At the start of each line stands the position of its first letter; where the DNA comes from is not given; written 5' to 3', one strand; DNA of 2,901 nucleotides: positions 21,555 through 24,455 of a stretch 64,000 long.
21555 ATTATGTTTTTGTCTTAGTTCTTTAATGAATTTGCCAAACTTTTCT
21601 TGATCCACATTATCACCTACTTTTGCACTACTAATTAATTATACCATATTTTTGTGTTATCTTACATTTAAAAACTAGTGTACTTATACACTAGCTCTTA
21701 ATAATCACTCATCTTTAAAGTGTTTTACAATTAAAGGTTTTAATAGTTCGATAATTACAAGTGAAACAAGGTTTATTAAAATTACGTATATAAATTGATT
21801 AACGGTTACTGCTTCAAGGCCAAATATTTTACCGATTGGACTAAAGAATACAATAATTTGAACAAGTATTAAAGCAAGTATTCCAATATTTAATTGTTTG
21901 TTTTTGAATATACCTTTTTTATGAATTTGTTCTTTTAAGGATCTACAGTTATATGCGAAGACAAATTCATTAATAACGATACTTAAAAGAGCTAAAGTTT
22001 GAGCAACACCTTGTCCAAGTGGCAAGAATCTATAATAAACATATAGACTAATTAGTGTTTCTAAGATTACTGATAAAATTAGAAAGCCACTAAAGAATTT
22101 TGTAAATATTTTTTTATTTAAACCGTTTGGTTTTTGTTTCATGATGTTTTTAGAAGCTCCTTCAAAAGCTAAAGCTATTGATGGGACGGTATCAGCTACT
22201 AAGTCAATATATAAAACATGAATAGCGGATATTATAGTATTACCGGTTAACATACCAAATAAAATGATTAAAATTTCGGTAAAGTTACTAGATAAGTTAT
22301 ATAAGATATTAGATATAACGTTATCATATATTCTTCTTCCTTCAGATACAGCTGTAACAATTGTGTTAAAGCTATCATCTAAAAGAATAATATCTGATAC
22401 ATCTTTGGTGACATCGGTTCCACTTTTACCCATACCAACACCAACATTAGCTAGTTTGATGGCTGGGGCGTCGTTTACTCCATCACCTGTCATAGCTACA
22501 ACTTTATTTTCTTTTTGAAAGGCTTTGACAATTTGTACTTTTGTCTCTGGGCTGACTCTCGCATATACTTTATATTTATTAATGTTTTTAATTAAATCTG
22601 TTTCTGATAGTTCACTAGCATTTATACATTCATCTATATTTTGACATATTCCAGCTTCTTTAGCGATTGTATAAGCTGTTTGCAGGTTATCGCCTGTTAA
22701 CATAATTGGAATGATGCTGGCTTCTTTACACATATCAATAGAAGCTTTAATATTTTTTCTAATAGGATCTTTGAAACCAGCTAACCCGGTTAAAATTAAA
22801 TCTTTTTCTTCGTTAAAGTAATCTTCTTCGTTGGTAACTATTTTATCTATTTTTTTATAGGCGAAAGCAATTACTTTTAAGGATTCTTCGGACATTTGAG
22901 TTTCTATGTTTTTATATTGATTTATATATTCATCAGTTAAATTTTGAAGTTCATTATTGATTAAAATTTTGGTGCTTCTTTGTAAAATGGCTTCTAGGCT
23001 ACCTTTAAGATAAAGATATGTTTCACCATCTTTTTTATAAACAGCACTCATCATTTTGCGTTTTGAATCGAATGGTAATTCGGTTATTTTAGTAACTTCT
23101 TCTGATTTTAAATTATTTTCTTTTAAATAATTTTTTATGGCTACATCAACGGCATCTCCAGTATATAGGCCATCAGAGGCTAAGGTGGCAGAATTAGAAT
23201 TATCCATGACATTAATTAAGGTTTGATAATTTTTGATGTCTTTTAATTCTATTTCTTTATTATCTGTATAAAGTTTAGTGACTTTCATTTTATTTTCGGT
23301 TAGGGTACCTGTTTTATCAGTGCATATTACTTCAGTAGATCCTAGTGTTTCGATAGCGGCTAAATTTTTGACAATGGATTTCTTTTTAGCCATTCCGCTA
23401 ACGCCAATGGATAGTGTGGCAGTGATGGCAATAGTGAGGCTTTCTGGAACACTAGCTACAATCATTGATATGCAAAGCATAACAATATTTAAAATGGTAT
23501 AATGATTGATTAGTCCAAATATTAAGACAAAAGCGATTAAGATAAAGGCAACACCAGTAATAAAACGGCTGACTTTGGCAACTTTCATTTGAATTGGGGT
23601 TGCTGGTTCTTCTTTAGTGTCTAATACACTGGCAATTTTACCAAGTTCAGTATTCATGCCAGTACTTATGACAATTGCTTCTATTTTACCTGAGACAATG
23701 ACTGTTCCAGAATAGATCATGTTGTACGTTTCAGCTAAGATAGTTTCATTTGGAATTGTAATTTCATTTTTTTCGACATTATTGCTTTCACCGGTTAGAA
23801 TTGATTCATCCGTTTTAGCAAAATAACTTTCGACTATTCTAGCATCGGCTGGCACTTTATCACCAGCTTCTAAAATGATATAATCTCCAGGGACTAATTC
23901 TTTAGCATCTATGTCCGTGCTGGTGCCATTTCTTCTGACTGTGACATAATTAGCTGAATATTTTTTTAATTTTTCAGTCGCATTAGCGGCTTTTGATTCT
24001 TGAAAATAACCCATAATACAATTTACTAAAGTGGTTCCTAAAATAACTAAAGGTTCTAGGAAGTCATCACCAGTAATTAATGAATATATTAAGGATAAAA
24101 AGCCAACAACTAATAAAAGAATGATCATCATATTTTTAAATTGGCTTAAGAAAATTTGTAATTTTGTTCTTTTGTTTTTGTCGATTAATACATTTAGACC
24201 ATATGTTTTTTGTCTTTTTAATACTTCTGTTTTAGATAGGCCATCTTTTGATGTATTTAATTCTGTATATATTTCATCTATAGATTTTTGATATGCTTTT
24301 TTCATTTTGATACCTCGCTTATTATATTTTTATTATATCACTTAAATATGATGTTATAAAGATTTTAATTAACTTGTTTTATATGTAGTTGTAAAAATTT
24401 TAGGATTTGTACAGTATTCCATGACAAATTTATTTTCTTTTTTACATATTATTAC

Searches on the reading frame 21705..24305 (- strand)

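Call 66: search_protein_families(library=pfam, proteins=[window:21705-24305:-], max_evalue=0.001)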
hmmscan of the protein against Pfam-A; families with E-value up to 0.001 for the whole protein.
window:21705-24305:- (866 aa): 5 families
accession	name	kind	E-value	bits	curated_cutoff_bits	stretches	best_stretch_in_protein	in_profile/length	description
PF00122.25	E1-E2_ATPase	-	2.2e-50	171.1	28.1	1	116-308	2-181/181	E1-E2 ATPase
PF00689.26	Cation_ATPase_C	-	1.5e-34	119.7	27.3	1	691-856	3-173/175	Cation transporting ATPase, C-terminus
PF00690.31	Cation_ATPase_N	-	3.8e-19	68.5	20.4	1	5-71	2-69/69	Cation transporter/ATPase, N-terminus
PF00702.32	Hydrolase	-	1.6e-16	61.7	26.4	1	325-619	2-190/191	haloacid dehalogenase-like hydrolase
PF13246.12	Cation_ATPase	-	2.7e-12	47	21.7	1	380-447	18-91/91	Cation transport ATPase (P-type)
